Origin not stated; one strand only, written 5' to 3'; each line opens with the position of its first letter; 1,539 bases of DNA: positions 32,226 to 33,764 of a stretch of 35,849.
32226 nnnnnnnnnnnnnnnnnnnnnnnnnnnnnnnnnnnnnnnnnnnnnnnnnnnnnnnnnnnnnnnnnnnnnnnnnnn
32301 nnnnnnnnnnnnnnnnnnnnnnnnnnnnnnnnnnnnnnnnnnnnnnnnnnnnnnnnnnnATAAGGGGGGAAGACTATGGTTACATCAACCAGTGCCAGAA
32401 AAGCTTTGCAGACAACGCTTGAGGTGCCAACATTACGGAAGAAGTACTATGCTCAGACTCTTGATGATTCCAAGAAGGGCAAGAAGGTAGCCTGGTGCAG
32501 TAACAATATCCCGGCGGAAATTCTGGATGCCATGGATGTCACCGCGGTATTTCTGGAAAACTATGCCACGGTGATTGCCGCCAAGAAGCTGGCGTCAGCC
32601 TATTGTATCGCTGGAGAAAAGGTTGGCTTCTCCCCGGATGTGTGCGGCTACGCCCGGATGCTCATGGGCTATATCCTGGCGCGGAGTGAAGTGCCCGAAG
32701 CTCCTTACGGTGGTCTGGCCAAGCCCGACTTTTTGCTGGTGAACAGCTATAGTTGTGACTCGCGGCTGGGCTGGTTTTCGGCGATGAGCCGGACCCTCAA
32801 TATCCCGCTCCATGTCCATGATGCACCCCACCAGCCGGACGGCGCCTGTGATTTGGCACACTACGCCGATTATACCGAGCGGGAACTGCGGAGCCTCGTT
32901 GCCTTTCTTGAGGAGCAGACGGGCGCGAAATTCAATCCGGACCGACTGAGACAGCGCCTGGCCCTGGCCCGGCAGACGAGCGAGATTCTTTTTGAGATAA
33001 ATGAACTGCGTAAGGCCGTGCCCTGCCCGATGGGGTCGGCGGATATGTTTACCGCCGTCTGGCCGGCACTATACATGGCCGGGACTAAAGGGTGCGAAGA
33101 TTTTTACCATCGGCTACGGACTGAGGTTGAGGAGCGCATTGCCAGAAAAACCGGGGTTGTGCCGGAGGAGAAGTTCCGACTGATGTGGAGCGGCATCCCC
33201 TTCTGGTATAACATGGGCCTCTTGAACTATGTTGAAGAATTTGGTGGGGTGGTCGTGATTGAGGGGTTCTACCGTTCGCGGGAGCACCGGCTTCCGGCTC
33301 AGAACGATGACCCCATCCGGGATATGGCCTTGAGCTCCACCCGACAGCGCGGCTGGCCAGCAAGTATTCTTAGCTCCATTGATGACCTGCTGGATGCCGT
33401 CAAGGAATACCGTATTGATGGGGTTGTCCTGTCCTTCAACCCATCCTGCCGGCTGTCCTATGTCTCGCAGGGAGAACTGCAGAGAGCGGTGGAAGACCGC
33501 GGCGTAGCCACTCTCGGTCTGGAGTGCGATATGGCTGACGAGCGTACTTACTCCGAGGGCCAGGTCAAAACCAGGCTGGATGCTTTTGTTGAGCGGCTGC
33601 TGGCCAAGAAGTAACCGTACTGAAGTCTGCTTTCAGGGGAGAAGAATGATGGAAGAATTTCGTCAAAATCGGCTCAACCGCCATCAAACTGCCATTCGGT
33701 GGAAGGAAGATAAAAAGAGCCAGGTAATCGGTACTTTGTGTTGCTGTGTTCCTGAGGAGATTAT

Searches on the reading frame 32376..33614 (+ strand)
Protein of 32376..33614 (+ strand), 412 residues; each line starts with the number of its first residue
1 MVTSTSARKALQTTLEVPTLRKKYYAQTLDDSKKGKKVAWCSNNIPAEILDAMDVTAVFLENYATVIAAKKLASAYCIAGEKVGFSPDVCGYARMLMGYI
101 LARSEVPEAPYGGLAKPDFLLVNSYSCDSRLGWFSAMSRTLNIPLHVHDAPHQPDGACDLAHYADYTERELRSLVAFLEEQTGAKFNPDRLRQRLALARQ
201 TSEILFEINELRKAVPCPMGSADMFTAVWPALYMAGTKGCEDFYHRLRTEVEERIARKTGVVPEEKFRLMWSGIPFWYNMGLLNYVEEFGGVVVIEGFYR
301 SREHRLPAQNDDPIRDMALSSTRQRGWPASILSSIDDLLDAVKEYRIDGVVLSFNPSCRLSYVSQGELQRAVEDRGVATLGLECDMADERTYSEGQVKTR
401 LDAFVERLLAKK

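Call 4: search_protein_families(library=pfam, proteins=[window:32376-33614:+], max_evalue=0.01)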
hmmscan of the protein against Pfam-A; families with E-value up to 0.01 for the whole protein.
window:32376-33614:+ (412 aa): 1 family
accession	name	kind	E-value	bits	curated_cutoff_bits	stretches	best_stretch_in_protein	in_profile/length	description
PF06050.19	HGD-D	-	1.3e-70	239.1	28.4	1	44-408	3-342/342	2-hydroxyglutaryl-CoA dehydratase, D-component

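Call 5: search_protein_families(library=ncbifam, proteins=[window:32376-33614:+], max_evalue=0.01)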
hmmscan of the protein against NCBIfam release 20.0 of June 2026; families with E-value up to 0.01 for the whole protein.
window:32376-33614:+ (412 aa): 6 families
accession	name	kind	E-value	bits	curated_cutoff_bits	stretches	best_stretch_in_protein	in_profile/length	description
NF052455.1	HyiscapDhHadB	equivalog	5.6e-50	170.1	750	1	18-408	9-394/398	(R)-2-hydroxyisocaproyl-CoA dehydratase subunit alpha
TIGR03191.1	benz_CoA_bzdO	equivalog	1.2e-37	130.1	448.6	2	20-294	15-287/430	benzoyl-CoA reductase, bzd-type, subunit O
NF040772.1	double_cubane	equivalog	7.3e-30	104.2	350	1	23-408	7-372/372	double-cubane-cluster-containing anaerobic reductase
TIGR02260.1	benz_CoA_red_B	equivalog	5.6e-27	94.4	486.55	1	33-405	27-410/413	benzoyl-CoA reductase subunit B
TIGR03190.1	benz_CoA_bzdN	equivalog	5.5e-08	32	453.8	1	163-408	134-371/377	benzoyl-CoA reductase, bzd-type, subunit N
NF052456.1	HyiscapDhHadC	equivalog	0.003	16.5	700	1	338-407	305-371/372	(R)-2-hydroxyisocaproyl-CoA dehydratase subunit beta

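Call 8: search_solved_structures(query=window:32376-33614:+, max_evalue=0.001, show_alignments=2)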
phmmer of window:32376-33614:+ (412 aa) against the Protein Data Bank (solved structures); distinct sequences matched with E-value up to 0.001: 6.
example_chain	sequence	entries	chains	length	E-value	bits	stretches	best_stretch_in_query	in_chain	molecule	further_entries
3o3m_A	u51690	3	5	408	1.6e-38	135.8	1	18-408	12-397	alpha subunit 2-hydroxyisocaproyl-CoA dehydratase | alpha-subunit 2-hydroxyisocaproyl-CoA dehydratase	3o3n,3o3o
8s02_A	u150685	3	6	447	3.9e-34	121.3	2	18-294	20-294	BzdO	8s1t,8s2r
9g87_A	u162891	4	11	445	3.2e-29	105.1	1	24-411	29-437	3-methylbenzoyl-CoA reductase beta subunit MbdO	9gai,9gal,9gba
7yyl_C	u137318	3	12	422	1.5e-18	70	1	85-407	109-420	Dehydratase family protein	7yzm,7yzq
6eno_A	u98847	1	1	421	1.8e-18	69.7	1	85-407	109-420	Dehydratase family protein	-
8s02_B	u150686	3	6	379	6.9e-07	31.6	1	165-408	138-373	BzdN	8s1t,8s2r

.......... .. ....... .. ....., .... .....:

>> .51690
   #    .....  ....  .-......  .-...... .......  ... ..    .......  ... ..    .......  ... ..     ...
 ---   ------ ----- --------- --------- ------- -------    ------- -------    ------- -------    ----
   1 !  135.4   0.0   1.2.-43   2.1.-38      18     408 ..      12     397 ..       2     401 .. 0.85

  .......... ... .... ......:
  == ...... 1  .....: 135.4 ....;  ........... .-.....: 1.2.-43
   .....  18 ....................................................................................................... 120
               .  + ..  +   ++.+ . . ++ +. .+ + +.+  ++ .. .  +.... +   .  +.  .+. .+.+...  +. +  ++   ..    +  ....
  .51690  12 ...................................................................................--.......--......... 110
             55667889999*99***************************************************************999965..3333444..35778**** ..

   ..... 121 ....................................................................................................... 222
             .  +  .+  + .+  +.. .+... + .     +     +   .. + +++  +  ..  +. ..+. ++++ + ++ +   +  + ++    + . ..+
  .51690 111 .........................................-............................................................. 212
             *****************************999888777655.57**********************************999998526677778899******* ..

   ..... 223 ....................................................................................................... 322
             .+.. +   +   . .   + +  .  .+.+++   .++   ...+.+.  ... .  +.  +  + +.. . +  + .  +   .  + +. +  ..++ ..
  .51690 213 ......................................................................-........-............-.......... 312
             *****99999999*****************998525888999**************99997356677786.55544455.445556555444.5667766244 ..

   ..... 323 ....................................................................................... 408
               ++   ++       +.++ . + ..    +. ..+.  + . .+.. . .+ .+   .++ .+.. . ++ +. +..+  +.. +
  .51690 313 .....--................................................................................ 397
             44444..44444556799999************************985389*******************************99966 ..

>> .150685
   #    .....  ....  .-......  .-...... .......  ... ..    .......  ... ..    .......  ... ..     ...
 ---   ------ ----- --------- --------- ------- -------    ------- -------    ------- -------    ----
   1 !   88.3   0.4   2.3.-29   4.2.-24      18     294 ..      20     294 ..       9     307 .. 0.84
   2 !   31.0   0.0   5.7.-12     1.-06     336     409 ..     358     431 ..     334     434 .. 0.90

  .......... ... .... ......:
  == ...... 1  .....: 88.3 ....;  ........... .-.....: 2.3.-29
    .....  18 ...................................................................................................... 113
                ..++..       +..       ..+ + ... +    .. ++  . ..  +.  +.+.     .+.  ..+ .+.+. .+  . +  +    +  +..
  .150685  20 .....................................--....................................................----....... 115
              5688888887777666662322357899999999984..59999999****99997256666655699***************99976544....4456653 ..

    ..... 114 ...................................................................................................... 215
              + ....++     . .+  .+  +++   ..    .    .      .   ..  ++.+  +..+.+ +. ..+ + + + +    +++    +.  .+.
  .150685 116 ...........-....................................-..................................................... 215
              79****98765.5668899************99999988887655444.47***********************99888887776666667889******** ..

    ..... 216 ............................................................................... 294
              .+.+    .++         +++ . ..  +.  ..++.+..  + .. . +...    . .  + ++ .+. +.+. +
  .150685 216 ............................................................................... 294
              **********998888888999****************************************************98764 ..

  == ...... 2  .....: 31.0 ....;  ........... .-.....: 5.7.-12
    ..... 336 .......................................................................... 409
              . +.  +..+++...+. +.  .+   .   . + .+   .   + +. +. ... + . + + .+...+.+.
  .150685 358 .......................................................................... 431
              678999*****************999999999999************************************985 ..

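Call 13: find_homologous_proteins(query=window:32376-33614:+)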
Query window:32376-33614:+ (412 aa): 220 proteins with E <= 0.001 among 8000 candidates; the best 120 are listed.
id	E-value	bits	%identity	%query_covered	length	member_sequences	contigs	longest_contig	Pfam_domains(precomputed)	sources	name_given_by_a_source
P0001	6.9e-268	906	96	100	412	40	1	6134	PF06050.20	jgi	jgi:benzoyl-CoA reductase/2-hydroxyglutaryl-CoA dehydratase subunit BcrC/BadD/HgdB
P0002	2.4e-243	825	86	100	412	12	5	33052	PF06050.20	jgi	jgi:benzoyl-CoA reductase/2-hydroxyglutaryl-CoA dehydratase subunit BcrC/BadD/HgdB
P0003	5.0e-243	824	87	100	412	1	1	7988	PF06050.20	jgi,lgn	-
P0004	1.3e-242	823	86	100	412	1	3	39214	PF06050.20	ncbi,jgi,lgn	-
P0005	1.7e-241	819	85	100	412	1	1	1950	PF06050.20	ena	-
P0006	2.0e-237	806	84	100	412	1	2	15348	PF06050.20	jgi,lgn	-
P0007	3.4e-237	805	84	100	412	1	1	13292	PF06050.20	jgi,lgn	-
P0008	8.9e-237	803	84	100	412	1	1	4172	PF06050.20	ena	-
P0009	1.7e-236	803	84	100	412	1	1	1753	PF06050.20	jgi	-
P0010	1.5e-234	796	83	100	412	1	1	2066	PF06050.20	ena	-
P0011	1.7e-234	796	84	100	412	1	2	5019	PF06050.20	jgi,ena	-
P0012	1.8e-233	793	82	100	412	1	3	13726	PF06050.20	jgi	-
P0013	1.2e-231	787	82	100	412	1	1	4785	PF06050.20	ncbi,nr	ncbi:MAG: 2-hydroxyacyl-CoA dehydratase family protein [Dehalococcoidales bacterium]|nr:2-hydroxyacy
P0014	3.5e-231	785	82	100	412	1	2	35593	PF06050.20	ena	-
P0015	5.2e-231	784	82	100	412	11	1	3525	PF06050.20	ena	-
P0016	8.9e-231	784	81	100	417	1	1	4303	PF06050.20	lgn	-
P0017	2.4e-230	782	81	100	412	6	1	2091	PF06050.20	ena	-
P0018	3.1e-230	782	81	100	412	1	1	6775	PF06050.20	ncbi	-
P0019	6.7e-230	781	82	100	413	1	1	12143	PF06050.20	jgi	-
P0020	1.1e-228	777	80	100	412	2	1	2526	PF06050.20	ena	-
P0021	2.8e-228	776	80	100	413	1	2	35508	PF06050.20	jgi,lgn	-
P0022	2.2e-225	766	82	100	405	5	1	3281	PF06050.20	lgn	-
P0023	4.0e-225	765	79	100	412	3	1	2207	PF06050.20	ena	-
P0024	3.8e-224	762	80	100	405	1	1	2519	PF06050.20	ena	-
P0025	7.1e-223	758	78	100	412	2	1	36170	PF06050.20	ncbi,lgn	-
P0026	6.2e-221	751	78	100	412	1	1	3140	PF06050.20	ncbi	-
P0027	2.3e-220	749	77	100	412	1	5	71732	PF06050.20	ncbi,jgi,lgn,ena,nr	ncbi:MAG TPA: 2-hydroxyacyl-CoA dehydratase [Dehalococcoidia bacterium]|nr:2-hydroxyacyl-CoA dehydra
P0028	6.3e-218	741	76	100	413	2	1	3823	PF06050.20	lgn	-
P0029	7.3e-218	741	80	100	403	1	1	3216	PF06050.20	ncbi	-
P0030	4.4e-217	739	78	100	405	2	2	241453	PF06050.20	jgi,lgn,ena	-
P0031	1.1e-216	737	76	100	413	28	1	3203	PF06050.20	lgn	-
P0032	1.4e-215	734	78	100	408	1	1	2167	PF06050.20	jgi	jgi:benzoyl-CoA reductase/2-hydroxyglutaryl-CoA dehydratase subunit BcrC/BadD/HgdB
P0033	6.1e-214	728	75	100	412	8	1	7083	PF06050.20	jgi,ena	jgi:benzoyl-CoA reductase/2-hydroxyglutaryl-CoA dehydratase subunit BcrC/BadD/HgdB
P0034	1.9e-213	727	75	100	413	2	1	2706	PF06050.20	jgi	jgi:benzoyl-CoA reductase/2-hydroxyglutaryl-CoA dehydratase subunit BcrC/BadD/HgdB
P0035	6.2e-213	725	74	99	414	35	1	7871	PF06050.20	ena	-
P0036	3.1e-211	719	77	100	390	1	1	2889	PF06050.20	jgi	-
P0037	1.9e-210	717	74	100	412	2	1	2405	PF06050.20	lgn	-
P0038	8.7e-208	708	74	100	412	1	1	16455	PF06050.20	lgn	-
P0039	3.2e-185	634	66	100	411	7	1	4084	PF06050.20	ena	-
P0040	2.8e-184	631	66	100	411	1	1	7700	PF06050.20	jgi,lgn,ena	-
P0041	5.4e-183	626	64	100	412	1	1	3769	PF06050.20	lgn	-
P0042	1.7e-182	625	81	80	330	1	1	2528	PF06050.20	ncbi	-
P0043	4.5e-182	623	66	99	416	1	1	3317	PF06050.20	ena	-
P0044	5.9e-181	620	65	100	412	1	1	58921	PF06050.20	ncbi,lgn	-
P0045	5.4e-180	617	64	100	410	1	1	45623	PF06050.20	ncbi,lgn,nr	ncbi:MAG: 2-hydroxyacyl-CoA dehydratase [Dehalococcoidia bacterium]|nr:2-hydroxyacyl-CoA dehydratase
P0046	1.4e-179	615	65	100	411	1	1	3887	PF06050.20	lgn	-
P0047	1.7e-179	615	65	100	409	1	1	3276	PF06050.20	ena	-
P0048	2.6e-179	614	63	100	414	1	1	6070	PF06050.20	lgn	-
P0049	2.9e-179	614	65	100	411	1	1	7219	PF06050.20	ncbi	-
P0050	5.8e-179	613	64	100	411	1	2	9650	PF06050.20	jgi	jgi:benzoyl-CoA reductase/2-hydroxyglutaryl-CoA dehydratase subunit BcrC/BadD/HgdB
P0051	1.5e-178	612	64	100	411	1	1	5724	PF06050.20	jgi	jgi:benzoyl-CoA reductase/2-hydroxyglutaryl-CoA dehydratase subunit BcrC/BadD/HgdB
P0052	1.5e-178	612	64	100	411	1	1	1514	PF06050.20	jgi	jgi:benzoyl-CoA reductase/2-hydroxyglutaryl-CoA dehydratase subunit BcrC/BadD/HgdB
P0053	1.5e-178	612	64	100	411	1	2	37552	PF06050.20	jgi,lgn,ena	-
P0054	1.3e-177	609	64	100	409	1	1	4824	PF06050.20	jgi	-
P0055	2.9e-177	608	63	100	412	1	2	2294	PF06050.20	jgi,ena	-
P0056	1.1e-176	606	64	100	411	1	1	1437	PF06050.20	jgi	jgi:benzoyl-CoA reductase/2-hydroxyglutaryl-CoA dehydratase subunit BcrC/BadD/HgdB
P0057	1.7e-176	605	63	100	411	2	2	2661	PF06050.20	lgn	-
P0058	1.9e-176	605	63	100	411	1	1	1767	PF06050.20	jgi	jgi:benzoyl-CoA reductase/2-hydroxyglutaryl-CoA dehydratase subunit BcrC/BadD/HgdB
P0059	2.8e-176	604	63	100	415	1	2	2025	PF06050.20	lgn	-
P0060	3.3e-176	604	62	100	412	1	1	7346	PF06050.20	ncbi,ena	ncbi:(R)-phenyllactyl-CoA dehydratase alpha subunit [subsurface metagenome]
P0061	6.3e-176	603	62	100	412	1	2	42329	PF06050.20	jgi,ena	-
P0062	6.4e-176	603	62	100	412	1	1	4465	PF06050.20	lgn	-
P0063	8.0e-176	603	81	77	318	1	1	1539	PF06050.20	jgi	-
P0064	2.3e-175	601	62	100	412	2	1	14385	PF06050.20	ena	-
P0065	2.6e-175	601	63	100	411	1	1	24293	PF06050.20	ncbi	-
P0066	2.8e-175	601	62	100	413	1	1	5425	PF06050.20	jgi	-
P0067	2.2e-174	598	63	100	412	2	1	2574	PF06050.20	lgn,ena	-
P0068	2.8e-173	594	61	100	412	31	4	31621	PF06050.20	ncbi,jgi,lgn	-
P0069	3.1e-173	594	62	100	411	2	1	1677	PF06050.20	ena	-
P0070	4.5e-173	594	62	99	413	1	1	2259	PF06050.20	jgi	jgi:benzoyl-CoA reductase/2-hydroxyglutaryl-CoA dehydratase subunit BcrC/BadD/HgdB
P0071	1.5e-172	592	61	100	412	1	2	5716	PF06050.20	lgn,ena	-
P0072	1.8e-172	592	62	100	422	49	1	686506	PF06050.20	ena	-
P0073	2.4e-172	591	62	100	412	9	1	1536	PF06050.20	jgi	-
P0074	2.5e-172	591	60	100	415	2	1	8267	PF06050.20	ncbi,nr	ncbi:MAG: 2-hydroxyacyl-CoA dehydratase family protein [Chloroflexota bacterium]|nr:2-hydroxyacyl-Co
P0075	7.8e-172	590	60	100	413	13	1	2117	PF06050.20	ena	-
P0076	1.5e-170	585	60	100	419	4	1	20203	PF06050.20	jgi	-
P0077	2.1e-170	585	62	100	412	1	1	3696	PF06050.20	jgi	jgi:benzoyl-CoA reductase/2-hydroxyglutaryl-CoA dehydratase subunit BcrC/BadD/HgdB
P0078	7.8e-169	580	60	100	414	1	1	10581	PF06050.20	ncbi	-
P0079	5.4e-168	577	61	100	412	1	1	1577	PF06050.20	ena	-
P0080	5.4e-168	577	61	98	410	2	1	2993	PF06050.20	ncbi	-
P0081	1.7e-167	575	60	100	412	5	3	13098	PF06050.20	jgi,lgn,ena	-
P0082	1.7e-166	572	59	100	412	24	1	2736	PF06050.20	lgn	-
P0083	3.7e-166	571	61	100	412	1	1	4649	PF06050.20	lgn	-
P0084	5.6e-166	570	59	99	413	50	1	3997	PF06050.20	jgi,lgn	jgi:benzoyl-CoA reductase/2-hydroxyglutaryl-CoA dehydratase subunit BcrC/BadD/HgdB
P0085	1.0e-165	570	62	100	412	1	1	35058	PF06050.20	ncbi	-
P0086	1.3e-165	569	60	99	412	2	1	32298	PF06050.20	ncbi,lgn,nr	ncbi:MAG: 2-hydroxyacyl-CoA dehydratase [Deltaproteobacteria bacterium]|nr:2-hydroxyacyl-CoA dehydra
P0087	1.9e-164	565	59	100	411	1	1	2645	PF06050.20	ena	-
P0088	5.9e-159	547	57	99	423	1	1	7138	PF06050.20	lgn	-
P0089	3.8e-156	538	57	99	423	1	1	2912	PF06050.20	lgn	-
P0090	3.0e-149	515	81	67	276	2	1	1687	PF06050.20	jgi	-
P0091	2.7e-140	486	78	67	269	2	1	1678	PF06050.20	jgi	-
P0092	1.7e-131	457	64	76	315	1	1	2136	PF06050.20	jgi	-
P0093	2.4e-121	423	58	76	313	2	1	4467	PF06050.20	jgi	jgi:benzoyl-CoA reductase/2-hydroxyglutaryl-CoA dehydratase subunit BcrC/BadD/HgdB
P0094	4.3e-105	370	45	100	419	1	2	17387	PF06050.20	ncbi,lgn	ncbi:MAG: 2-hydroxyacyl-CoA dehydratase subunit D [Bacillota bacterium]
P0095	1.1e-103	365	59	67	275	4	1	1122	PF06050.20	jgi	jgi:benzoyl-CoA reductase/2-hydroxyglutaryl-CoA dehydratase subunit BcrC/BadD/HgdB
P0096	1.7e-100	355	44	97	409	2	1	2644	PF06050.20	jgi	jgi:benzoyl-CoA reductase/2-hydroxyglutaryl-CoA dehydratase subunit BcrC/BadD/HgdB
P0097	4.0e-100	354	43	100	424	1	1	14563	PF06050.20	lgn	-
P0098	8.0e-97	343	41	99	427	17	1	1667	PF06050.20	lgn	-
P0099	2.9e-96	341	41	97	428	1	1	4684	PF06050.20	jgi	jgi:benzoyl-CoA reductase/2-hydroxyglutaryl-CoA dehydratase subunit BcrC/BadD/HgdB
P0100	6.7e-96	340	41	98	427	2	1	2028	PF06050.20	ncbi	-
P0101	4.2e-95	337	42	100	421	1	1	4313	PF06050.20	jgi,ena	-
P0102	7.4e-95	336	41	99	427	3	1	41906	PF06050.20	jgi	-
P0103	1.1e-94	336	41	100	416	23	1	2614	PF06050.20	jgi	jgi:benzoyl-CoA reductase/2-hydroxyglutaryl-CoA dehydratase subunit BcrC/BadD/HgdB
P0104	1.6e-94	335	40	99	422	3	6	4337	PF06050.20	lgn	-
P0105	2.1e-94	335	42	98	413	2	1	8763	PF06050.20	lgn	-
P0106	2.1e-94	335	39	99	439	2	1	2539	PF06050.20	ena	-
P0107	5.5e-94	333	42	99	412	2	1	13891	PF06050.20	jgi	-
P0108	6.4e-94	333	41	100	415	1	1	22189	PF06050.20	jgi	jgi:benzoyl-CoA reductase/2-hydroxyglutaryl-CoA dehydratase subunit BcrC/BadD/HgdB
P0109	6.6e-94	333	40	98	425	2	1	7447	PF06050.20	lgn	-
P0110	1.1e-93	332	40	98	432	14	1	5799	PF06050.20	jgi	jgi:benzoyl-CoA reductase/2-hydroxyglutaryl-CoA dehydratase subunit BcrC/BadD/HgdB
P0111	1.5e-93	332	40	99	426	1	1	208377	PF06050.20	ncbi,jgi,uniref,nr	ncbi:MAG: 2-hydroxyacyl-CoA dehydratase [Candidatus Abyssobacteria bacterium SURF_5]|uniref:2-hydrox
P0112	1.6e-93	332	43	100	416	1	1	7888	PF06050.20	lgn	-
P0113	1.6e-93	332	39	99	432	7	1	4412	PF06050.20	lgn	-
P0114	2.6e-93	331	41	97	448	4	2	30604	PF06050.20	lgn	-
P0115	3.3e-93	331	41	100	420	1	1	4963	PF06050.20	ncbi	ncbi:MAG: 2-hydroxyacyl-CoA dehydratase family protein [Pseudomonadota bacterium]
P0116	4.1e-93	330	40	99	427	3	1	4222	PF06050.20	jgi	-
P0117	5.5e-93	330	40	98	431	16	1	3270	PF06050.20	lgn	-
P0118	3.6e-92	327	39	97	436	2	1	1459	PF06050.20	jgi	jgi:benzoyl-CoA reductase/2-hydroxyglutaryl-CoA dehydratase subunit BcrC/BadD/HgdB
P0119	4.3e-91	324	41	98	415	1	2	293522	PF06050.20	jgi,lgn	-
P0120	1.2e-90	322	41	98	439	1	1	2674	PF06050.20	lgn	-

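Call 14: find_encoding_contigs(protein=P0004, flank=10000, max_places=3)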
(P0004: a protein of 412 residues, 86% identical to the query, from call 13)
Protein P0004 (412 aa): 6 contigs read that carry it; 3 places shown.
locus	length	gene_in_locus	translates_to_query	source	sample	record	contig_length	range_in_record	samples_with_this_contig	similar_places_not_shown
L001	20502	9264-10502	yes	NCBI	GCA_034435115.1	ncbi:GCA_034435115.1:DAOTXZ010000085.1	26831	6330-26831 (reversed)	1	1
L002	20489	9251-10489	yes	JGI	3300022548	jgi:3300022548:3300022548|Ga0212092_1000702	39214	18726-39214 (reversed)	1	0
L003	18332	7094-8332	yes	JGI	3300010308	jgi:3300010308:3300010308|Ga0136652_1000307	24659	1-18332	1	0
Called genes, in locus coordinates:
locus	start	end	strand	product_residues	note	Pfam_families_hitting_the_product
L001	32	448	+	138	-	PF01894:YjbQ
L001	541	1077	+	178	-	PF12728:HTH_17, PF00072:Response_reg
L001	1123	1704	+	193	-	-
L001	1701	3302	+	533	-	PF03321:GH3, PF23571:GH3_M, PF23572:GH3_C (weak)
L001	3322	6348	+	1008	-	PF16927:HisKA_7TM, PF01590:GAF, PF13185:GAF_2, PF13492:GAF_3, PF01590:GAF, PF13185:GAF_2, PF13492:GAF_3, PF00512:HisKA, +2 more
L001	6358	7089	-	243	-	PF00005:ABC_tran, PF13304:AAA_21 (weak)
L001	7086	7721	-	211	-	PF00528:BPD_transp_1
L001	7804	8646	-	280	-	PF12849:PBP_like_2, PF13531:SBP_bac_11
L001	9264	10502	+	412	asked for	PF06050:HGD-D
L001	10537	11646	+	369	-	PF06050:HGD-D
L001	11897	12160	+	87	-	-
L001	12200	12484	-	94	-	-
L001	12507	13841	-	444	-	PF08245:Mur_ligase_M, PF02875:Mur_ligase_C, PF27239:FOL3_C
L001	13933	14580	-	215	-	PF00072:Response_reg, PF00196:GerE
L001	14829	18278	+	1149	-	PF02811:PHP, PF07733:DNA_pol3_alpha, PF17657:DNA_pol3_finger, PF14579:HHH_6, PF01336:tRNA_anti-codon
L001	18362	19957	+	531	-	PF00656:Peptidase_C14, PF18998:Flg_new_2 (weak)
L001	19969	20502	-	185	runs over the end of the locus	PF01035:DNA_binding_1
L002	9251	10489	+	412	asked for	PF06050:HGD-D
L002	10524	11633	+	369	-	PF06050:HGD-D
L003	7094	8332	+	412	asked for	PF06050:HGD-D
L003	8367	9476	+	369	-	PF06050:HGD-D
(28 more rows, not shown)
